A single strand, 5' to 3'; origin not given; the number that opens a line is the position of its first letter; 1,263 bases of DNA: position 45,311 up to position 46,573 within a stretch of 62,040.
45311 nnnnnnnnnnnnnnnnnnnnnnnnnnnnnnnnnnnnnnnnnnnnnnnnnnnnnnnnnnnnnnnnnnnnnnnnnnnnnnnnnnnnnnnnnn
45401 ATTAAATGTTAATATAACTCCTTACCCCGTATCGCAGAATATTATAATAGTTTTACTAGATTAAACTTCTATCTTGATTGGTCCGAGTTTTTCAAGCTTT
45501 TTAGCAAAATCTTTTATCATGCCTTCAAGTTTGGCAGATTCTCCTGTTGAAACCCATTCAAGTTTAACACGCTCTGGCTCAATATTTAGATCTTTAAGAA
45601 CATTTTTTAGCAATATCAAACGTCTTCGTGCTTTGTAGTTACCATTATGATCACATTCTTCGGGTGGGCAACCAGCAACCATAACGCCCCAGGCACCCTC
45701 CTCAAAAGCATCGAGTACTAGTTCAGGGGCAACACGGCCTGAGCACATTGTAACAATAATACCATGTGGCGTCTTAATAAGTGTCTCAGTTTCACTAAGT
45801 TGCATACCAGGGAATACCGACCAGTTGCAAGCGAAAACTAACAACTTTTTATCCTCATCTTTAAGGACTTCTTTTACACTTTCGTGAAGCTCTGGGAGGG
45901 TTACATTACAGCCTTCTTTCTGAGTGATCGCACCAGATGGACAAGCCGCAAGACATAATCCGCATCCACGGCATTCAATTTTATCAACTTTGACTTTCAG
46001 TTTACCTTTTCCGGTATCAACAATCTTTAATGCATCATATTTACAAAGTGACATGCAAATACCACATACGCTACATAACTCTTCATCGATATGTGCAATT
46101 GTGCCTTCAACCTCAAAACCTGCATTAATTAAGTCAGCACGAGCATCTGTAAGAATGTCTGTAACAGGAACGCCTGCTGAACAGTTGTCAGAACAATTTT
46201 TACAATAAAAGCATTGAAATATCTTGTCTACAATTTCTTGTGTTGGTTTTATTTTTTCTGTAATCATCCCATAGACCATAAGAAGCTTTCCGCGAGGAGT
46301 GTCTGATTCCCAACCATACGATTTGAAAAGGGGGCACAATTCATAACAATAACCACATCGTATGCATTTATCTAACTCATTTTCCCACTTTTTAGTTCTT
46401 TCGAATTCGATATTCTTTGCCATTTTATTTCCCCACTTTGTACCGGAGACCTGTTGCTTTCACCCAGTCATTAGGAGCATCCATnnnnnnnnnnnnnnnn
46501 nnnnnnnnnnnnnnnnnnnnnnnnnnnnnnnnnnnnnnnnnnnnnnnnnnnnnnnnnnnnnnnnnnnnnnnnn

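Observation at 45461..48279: MvhD + GlcD-type FAD oxidase + GlcF-like Fe-S protein whose CCG domains are replaced by ferredoxin+MvhD: a possible 2-hydroxyacid-to-HdrA input module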

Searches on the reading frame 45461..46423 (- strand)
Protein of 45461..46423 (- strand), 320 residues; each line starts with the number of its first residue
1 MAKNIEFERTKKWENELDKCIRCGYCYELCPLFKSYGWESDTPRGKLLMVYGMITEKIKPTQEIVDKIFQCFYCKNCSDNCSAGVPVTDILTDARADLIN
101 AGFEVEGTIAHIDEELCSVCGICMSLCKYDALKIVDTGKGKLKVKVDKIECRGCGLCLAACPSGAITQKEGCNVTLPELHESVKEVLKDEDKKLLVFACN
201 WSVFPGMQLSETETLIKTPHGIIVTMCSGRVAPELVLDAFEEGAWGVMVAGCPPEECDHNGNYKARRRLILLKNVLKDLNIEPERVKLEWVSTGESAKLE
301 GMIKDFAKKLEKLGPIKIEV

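Call 3: search_protein_families(library=pfam, proteins=[window:45461-46423:-], max_evalue=0.01)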
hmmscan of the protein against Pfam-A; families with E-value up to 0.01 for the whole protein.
window:45461-46423:- (320 aa): 15 families
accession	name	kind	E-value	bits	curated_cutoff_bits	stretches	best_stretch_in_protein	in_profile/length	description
PF02662.21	FlpD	-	4.6e-36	124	22.3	1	195-314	2-123/123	Methyl-viologen-reducing hydrogenase, delta subunit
PF00037.32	Fer4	-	2.2e-15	56.1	21.1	3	145-167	2-24/24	4Fe-4S binding domain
PF12838.12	Fer4_7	-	1.3e-14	54.9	27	3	117-165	2-52/52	4Fe-4S dicluster domain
PF13534.11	Fer4_17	-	1.5e-13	51.5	22.2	1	19-85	1-60/61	4Fe-4S dicluster domain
PF14697.11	Fer4_21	-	1.7e-13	50.9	35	1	110-167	1-58/59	4Fe-4S dicluster domain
PF13183.11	Fer4_8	-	1.8e-13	51.2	27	1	16-85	1-68/68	4Fe-4S dicluster domain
PF13187.11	Fer4_9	-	1.2e-11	44.9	27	2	117-166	2-52/52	4Fe-4S dicluster domain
PF13237.11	Fer4_10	-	2.8e-10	40.4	25.5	3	14-81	3-52/53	4Fe-4S dicluster domain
PF12837.12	Fer4_6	-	3.6e-10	39.7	25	3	145-166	3-24/24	4Fe-4S binding domain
PF12797.12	Fer4_2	-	1.6e-09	37.5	24.5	2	16-31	6-21/22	4Fe-4S binding domain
PF13484.11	Fer4_16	-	3e-08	34.8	30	1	150-173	1-24/66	4Fe-4S double cluster binding domain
PF25160.1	LdpA_Fe-S-bd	-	1.5e-05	25.1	27.6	1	145-169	22-46/49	LdpA Fe-S cluster-binding domain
PF13459.11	Fer4_15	-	0.00014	23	22.4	0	144-176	1-33/66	4Fe-4S single cluster domain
PF12800.12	Fer4_4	-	0.00034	21.1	24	0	151-164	4-17/17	4Fe-4S binding domain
PF12798.12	Fer4_3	-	0.001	20.2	27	0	151-165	1-15/15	4Fe-4S binding domain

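Call 4: search_protein_families(library=ncbifam, proteins=[window:45461-46423:-], max_evalue=0.01)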
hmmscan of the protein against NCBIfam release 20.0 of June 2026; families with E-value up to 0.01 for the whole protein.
window:45461-46423:- (320 aa): 84 families (the best 25 are shown)
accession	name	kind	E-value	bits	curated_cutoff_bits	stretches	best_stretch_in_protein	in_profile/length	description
NF040770.1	hetero_SS_HdrA2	exception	5.1e-52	177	1100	1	98-319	559-777/777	CoB-CoM heterodisulfide reductase HdrA2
NF041891.1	hdrA_Methbact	equivalog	3.6e-28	98.2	1300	1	56-312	514-760/762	ferredoxin:CoB-CoM heterodisulfide reductase subunit HdrA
NF041778.1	hetero_SS_HdrA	equivalog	1.7e-17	62.5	1400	1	56-257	528-720/771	ferredoxin:CoB-CoM heterodisulfide reductase subunit HdrA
NF045873.1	F420_non_VhuD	exception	1.7e-16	60.5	215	1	194-318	4-130/132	F420-non-reducing hydrogenase iron-sulfur subunit VhuD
NF008434.0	PRK11274.1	equivalog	3.9e-13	49.1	333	1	9-94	14-98/409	glycolate oxidase subunit GlcF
NF042909.1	FMH_DH_FwdF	exception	9.7e-12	44.6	375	1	18-168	55-197/336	tungsten-dependent formylmethanofuran dehydrogenase subunit FwdF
NF040763.1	FeFe_hydrog_A6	exception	5.2e-09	35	765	2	143-187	182-226/571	NADH-dependent [FeFe] hydrogenase, group A6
TIGR02512.1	FeFe_hydrog_A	subfamily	8.2e-09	34.8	405.95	2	141-184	42-85/375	[FeFe] hydrogenase, group A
TIGR01971.1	NuoI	subfamily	9.6e-09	34.9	113.05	1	112-171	39-103/121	NADH-quinone oxidoreductase, chain I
NF040864.1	HgcB_ferredoxin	equivalog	1.8e-08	34.1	99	1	111-173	10-68/93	mercury methylation ferredoxin HgcB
TIGR04105.1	FeFe_hydrog_B1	subfamily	2.7e-08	32.9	450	1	106-174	133-213/462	monomeric [FeFe] hydrogenase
TIGR00273.1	TIGR00273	equivalog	5e-08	32.2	444.8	1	19-103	294-377/432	LutB/LldF family L-lactate oxidation iron-sulfur protein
NF045670.1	quin_L_LdhH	equivalog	5.3e-08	31.6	800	1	15-99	301-384/706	L-lactate dehydrogenase (quinone) large subunit LdhH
TIGR02179.1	PorD_KorD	subfamily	7.3e-08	32.4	60.05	1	142-168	48-74/78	2-oxoacid:acceptor oxidoreductase, delta subunit, pyruvate/2-ketoisovalerate family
NF008369.0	PRK11168.1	equivalog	1e-07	31.2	278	1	13-100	6-89/401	anaerobic glycerol-3-phosphate dehydrogenase subunit C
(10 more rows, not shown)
